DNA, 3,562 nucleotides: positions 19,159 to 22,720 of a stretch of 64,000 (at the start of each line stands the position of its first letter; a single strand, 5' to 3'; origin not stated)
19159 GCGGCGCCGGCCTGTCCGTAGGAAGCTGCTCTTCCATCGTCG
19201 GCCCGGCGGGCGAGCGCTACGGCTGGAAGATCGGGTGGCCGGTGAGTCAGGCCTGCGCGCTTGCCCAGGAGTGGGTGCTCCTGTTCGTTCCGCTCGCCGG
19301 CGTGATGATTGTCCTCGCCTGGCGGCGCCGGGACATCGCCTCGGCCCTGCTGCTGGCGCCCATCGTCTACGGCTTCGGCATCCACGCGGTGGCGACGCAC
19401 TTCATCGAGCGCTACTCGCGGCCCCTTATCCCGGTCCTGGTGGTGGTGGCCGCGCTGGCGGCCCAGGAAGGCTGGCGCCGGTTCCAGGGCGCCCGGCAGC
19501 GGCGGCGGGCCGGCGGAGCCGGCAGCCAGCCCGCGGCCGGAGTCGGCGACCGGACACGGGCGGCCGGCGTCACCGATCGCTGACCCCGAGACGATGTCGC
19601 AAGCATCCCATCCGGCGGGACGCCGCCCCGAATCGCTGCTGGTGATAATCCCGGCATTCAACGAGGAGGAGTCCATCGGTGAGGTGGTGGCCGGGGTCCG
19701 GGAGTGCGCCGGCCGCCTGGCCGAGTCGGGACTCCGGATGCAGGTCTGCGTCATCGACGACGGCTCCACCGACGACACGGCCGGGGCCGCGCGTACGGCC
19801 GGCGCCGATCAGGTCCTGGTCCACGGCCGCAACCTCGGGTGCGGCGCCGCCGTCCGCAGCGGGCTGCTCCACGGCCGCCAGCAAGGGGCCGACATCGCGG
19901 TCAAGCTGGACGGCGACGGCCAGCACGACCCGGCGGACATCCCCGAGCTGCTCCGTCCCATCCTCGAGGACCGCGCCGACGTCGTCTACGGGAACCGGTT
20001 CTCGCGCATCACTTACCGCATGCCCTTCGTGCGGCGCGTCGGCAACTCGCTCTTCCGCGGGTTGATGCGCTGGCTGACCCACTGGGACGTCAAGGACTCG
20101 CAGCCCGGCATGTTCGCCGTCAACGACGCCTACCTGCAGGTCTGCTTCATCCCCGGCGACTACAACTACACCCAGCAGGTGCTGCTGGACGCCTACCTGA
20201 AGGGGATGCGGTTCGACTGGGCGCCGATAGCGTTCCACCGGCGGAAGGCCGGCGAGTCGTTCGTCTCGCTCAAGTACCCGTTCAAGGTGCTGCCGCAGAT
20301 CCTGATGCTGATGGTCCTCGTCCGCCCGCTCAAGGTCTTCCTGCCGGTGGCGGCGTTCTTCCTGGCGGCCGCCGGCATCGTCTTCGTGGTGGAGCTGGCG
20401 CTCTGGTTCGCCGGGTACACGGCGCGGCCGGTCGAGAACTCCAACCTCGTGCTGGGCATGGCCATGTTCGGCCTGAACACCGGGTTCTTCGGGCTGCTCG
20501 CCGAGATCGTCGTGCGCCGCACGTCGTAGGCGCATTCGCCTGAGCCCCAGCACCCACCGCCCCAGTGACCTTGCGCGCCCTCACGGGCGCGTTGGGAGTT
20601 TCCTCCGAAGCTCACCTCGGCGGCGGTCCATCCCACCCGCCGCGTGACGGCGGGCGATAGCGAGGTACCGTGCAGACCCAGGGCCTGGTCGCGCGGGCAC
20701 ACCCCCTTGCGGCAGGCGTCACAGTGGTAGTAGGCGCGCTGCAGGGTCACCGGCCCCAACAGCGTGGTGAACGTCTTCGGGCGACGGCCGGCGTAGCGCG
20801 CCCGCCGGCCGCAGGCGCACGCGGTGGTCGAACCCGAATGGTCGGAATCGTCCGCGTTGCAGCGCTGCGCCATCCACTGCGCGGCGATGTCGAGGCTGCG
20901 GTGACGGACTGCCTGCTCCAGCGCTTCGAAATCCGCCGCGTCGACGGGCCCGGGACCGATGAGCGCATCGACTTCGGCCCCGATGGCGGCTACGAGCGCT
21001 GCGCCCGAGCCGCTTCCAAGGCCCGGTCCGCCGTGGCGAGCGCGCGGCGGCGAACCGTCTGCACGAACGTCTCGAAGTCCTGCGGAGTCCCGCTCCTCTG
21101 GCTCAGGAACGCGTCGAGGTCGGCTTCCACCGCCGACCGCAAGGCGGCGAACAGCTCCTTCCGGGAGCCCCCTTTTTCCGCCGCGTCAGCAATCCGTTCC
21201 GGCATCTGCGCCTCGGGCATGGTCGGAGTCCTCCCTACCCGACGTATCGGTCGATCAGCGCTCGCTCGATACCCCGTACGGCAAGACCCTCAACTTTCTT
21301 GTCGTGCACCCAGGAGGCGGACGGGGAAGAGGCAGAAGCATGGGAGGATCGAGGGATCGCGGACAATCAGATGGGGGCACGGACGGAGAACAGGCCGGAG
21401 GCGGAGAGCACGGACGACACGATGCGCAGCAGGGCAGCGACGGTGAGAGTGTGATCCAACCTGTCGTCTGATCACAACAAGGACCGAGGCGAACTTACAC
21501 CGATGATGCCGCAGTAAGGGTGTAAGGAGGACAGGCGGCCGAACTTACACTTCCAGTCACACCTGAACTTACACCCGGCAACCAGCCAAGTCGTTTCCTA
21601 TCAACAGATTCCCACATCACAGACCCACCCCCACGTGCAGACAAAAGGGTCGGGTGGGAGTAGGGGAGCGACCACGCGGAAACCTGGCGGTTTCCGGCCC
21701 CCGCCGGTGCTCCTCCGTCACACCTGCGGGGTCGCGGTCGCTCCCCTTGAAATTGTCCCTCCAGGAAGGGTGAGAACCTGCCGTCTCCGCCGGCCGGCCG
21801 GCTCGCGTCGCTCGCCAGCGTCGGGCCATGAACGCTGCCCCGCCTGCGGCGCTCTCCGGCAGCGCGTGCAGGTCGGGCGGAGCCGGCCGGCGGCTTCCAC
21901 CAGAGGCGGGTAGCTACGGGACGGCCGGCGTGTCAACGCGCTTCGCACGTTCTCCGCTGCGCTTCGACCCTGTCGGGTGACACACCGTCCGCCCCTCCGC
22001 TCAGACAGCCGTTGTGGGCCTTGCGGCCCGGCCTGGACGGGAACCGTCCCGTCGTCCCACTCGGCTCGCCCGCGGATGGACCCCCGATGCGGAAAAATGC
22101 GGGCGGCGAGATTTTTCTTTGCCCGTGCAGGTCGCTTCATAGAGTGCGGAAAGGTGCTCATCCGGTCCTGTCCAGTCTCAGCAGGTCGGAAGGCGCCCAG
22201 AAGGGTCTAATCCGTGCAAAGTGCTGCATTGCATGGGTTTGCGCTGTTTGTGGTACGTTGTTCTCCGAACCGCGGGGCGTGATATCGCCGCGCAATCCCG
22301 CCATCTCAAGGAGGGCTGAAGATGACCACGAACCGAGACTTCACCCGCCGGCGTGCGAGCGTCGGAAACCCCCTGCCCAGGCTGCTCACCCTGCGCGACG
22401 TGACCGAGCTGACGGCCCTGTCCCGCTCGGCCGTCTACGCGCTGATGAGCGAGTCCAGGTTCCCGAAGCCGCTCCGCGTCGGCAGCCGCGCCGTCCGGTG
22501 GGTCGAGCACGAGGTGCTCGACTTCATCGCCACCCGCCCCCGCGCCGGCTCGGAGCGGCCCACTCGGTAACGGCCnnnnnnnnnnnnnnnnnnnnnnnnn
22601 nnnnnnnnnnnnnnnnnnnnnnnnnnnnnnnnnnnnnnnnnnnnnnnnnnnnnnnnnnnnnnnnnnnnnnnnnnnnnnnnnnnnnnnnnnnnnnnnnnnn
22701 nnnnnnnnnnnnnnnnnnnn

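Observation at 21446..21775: Paired about 330-bp repeat X with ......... iterons, a conserved-stem hairpin and an 84-nt multi-hairpin block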

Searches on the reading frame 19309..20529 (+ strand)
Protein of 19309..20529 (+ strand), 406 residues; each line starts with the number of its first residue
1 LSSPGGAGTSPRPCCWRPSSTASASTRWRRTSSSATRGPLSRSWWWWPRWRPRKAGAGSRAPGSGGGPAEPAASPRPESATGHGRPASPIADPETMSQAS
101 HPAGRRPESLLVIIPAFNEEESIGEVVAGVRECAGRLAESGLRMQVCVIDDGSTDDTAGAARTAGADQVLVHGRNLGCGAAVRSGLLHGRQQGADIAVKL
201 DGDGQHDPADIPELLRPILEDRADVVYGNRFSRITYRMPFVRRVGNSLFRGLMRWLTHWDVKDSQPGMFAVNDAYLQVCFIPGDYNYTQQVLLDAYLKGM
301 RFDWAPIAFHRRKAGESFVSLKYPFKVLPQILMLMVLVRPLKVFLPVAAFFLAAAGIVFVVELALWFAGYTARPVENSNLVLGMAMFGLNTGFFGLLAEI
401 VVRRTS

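Call 14: search_protein_families(library=pfam, proteins=[window:19309-20529:+], max_evalue=0.01)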
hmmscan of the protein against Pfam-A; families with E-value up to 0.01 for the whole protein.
window:19309-20529:+ (406 aa): 2 families
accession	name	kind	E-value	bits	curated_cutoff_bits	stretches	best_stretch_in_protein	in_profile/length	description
PF00535.33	Glycos_transf_2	-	1.6e-20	74.1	23.3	1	112-253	2-141/168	Glycosyl transferase family 2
PF13641.12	Glyco_tranf_2_3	-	0.0032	17.9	27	1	108-233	2-126/230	Glycosyltransferase like family 2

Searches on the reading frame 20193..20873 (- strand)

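Call 13: search_protein_families(library=pfam, proteins=[window:20193-20873:-], max_evalue=0.01)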
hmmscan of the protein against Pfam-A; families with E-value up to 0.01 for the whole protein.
window:20193-20873:- (226 aa): 1 family
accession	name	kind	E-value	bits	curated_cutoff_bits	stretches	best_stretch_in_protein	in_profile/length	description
PF06782.17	UPF0236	-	0.0047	16.2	24.3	1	28-96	50-120/400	Uncharacterised protein family (UPF0236)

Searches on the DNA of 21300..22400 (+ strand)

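Call 9: search_rna_families(source=window, start=21300, end=22400, threshold=evalue, max_evalue=10, show_alignments=3)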
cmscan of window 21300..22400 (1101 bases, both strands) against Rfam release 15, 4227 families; matches with E-value up to 10: 0.
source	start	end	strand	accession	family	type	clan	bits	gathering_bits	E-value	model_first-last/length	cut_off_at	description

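Call 88: search_dna_similar(query=window:21446-21780:+, collection=phages, mode=distant, max_evalue=0.01, max_rows=10)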
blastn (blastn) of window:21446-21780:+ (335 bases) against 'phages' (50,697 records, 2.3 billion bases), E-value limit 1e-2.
No match.

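Call 89: search_dna_similar(query=window:21446-21780:+, collection=plasmids, mode=distant, max_evalue=0.01, max_rows=10)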
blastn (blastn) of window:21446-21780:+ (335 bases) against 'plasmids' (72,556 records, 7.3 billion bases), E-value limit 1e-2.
No match.

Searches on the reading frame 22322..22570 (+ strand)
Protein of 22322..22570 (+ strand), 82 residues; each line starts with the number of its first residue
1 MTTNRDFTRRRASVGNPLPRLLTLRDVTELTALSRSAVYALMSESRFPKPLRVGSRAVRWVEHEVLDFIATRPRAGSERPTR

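Call 14: search_protein_families(library=pfam, proteins=[window:22322-22570:+], max_evalue=0.01)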
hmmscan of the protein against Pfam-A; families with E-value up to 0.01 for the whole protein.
window:22322-22570:+ (82 aa): 3 families
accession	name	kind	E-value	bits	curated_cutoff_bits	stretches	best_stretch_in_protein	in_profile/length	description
PF05930.18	Phage_AlpA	-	1.2e-16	60.7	21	1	20-66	2-48/51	Prophage CP4-57 regulatory protein (AlpA)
PF12728.13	HTH_17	-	0.0016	19.1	27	1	21-72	1-50/51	Helix-turn-helix domain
PF09339.16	HTH_IclR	-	0.0058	16.8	22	0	19-43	16-40/52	IclR helix-turn-helix domain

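Call 90: search_protein_families(library=phrogs, proteins=[window:22322-22570:+], max_evalue=0.00001)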
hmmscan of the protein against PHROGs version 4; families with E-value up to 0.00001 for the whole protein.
window:22322-22570:+ (82 aa): 2 families
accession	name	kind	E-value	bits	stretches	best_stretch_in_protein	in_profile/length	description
phrog_2790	-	integration and excision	2.2e-13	51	1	11-76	18-83/100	excisionase and transcriptional regulator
phrog_66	-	integration and excision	2.6e-07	31.7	1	16-79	88-150/412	excisionase and transcriptional regulator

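Call 91: search_protein_families(library=ncbifam, proteins=[window:22322-22570:+], max_evalue=0.00001)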
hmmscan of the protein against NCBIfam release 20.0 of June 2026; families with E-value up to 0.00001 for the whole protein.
window:22322-22570:+ (82 aa): 0 families
